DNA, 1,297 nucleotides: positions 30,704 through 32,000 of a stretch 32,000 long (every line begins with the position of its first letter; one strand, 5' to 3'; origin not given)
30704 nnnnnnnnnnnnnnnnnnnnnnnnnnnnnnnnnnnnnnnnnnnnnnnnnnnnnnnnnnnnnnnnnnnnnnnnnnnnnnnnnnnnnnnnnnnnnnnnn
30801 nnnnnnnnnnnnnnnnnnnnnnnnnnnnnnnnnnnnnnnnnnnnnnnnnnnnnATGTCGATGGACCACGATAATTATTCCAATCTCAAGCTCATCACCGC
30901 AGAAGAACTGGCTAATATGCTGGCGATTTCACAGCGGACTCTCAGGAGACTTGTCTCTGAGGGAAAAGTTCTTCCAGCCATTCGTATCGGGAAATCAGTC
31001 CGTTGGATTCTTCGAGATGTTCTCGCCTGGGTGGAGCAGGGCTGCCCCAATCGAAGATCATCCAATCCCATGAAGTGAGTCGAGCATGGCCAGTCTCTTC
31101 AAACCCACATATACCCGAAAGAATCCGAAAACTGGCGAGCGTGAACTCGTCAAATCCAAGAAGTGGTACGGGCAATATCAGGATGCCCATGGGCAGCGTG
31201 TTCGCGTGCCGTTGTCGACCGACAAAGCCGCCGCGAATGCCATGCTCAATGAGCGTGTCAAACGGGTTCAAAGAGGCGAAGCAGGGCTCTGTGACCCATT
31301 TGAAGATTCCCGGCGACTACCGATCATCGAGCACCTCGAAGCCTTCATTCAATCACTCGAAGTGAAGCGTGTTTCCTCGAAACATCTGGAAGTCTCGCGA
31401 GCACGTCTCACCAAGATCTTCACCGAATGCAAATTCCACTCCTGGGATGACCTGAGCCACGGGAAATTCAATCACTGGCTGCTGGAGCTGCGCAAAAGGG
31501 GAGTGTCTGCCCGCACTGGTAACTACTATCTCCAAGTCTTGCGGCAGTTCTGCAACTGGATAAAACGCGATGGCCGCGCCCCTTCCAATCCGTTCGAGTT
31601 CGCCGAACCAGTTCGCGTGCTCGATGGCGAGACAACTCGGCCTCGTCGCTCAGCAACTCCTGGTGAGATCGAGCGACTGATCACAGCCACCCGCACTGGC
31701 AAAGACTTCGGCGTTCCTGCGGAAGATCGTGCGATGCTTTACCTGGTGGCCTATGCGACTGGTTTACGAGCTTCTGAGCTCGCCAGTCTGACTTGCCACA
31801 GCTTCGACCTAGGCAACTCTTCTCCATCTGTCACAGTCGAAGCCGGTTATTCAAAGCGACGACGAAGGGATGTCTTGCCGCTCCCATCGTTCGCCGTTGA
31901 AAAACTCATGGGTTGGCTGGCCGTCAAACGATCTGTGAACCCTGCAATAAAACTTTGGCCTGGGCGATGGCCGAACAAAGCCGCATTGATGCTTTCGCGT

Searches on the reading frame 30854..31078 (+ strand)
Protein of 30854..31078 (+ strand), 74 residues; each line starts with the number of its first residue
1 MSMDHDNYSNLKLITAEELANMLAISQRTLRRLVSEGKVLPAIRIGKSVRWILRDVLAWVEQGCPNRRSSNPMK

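Call 15: search_protein_families(library=pfam, proteins=[window:30854-31078:+], max_evalue=0.01)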
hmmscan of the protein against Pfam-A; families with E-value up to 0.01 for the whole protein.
window:30854-31078:+ (74 aa): 5 families
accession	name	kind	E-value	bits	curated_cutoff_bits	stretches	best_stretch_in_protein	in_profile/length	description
PF12728.13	HTH_17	-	1.8e-11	44.6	27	1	13-63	1-50/51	Helix-turn-helix domain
PF13338.12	AbiEi_4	-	0.00049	20.6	25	1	12-40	12-39/49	Transcriptional regulator, AbiEi antitoxin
PF00376.29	MerR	-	0.00083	19.6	28.2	1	17-44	3-30/38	MerR family regulatory protein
PF08279.18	HTH_11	-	0.0051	17.1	25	1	13-32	15-34/55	HTH domain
PF20432.4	Xre-like-HTH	-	0.0052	17.5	25.8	1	14-41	24-51/63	Antitoxin Xre-like helix-turn-helix domain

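Call 16: search_protein_families(library=phrogs, proteins=[window:30854-31078:+], max_evalue=0.01)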
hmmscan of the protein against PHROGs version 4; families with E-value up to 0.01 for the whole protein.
window:30854-31078:+ (74 aa): 15 families
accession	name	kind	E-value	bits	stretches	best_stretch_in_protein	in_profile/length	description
phrog_66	-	integration and excision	5.6e-10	40.4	1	5-67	85-147/412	excisionase and transcriptional regulator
phrog_10045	-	DNA, RNA and nucleotide metabolism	4.6e-06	27.4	1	12-56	19-63/74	HTH DNA binding protein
phrog_2790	-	integration and excision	2.6e-05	25.1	1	12-64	27-80/100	excisionase and transcriptional regulator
phrog_668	-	DNA, RNA and nucleotide metabolism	6.2e-05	23.8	1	7-61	57-111/181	HTH DNA binding protein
phrog_57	-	head and packaging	0.0001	23.2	1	12-62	11-61/199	terminase small subunit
phrog_9834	-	integration and excision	0.00011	23.4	1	12-62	26-76/86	excisionase and transcriptional regulator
phrog_7338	-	unknown function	0.00021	22.5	1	10-63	27-80/87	-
phrog_4691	-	integration and excision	0.00029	21.8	1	13-58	18-63/78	excisionase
phrog_597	-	DNA, RNA and nucleotide metabolism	0.00037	21.5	1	11-71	110-171/200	DNA binding protein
phrog_2528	-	unknown function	0.0022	19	1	15-63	30-79/90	-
phrog_6401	-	DNA, RNA and nucleotide metabolism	0.004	18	1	13-60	9-56/64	DNA binding protein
phrog_8013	-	unknown function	0.0047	17.9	1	13-60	176-223/231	-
phrog_6355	-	unknown function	0.005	17.9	1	12-63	17-72/90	-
phrog_15534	-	DNA, RNA and nucleotide metabolism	0.0052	18.3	1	12-61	42-89/93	HTH DNA binding protein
phrog_4745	-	DNA, RNA and nucleotide metabolism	0.0062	17.3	1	12-62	30-86/107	DNA binding protein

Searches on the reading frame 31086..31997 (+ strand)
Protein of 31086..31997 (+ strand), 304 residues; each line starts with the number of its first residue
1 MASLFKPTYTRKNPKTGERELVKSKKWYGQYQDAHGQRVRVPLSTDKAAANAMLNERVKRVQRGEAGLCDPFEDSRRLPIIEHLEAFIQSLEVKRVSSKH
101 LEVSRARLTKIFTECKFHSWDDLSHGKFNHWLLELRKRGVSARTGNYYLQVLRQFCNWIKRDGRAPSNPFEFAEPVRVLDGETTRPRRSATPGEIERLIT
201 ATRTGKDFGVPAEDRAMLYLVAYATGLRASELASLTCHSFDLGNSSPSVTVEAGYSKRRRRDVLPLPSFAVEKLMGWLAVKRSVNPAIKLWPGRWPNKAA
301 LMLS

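Call 15: search_protein_families(library=pfam, proteins=[window:31086-31997:+], max_evalue=0.01)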
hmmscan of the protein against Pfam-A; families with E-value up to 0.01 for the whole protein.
window:31086-31997:+ (304 aa): 4 families
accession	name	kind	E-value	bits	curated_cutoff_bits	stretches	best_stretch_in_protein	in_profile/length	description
PF00589.27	Phage_integrase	-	3.9e-08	33.7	27.1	1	191-281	4-86/172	Phage integrase family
PF02899.23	Phage_int_SAM_1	-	0.00012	22.7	22.3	1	86-162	3-82/83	Phage integrase, N-terminal SAM-like domain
PF13495.12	Phage_int_SAM_4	-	0.0016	19.3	27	0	129-161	3-35/85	Phage integrase, N-terminal SAM-like domain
PF13102.12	Phage_int_SAM_5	-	0.0047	17.7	22.3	1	83-171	5-94/98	Phage integrase SAM-like domain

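Call 16: search_protein_families(library=phrogs, proteins=[window:31086-31997:+], max_evalue=0.01)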
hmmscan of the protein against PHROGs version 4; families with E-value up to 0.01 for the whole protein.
window:31086-31997:+ (304 aa): 2 families
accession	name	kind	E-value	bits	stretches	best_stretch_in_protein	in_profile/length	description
phrog_1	-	integration and excision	1.9e-27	97.8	1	23-295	120-369/611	integrase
phrog_216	-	integration and excision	8.5e-08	32.6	1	141-282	13-143/301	integrase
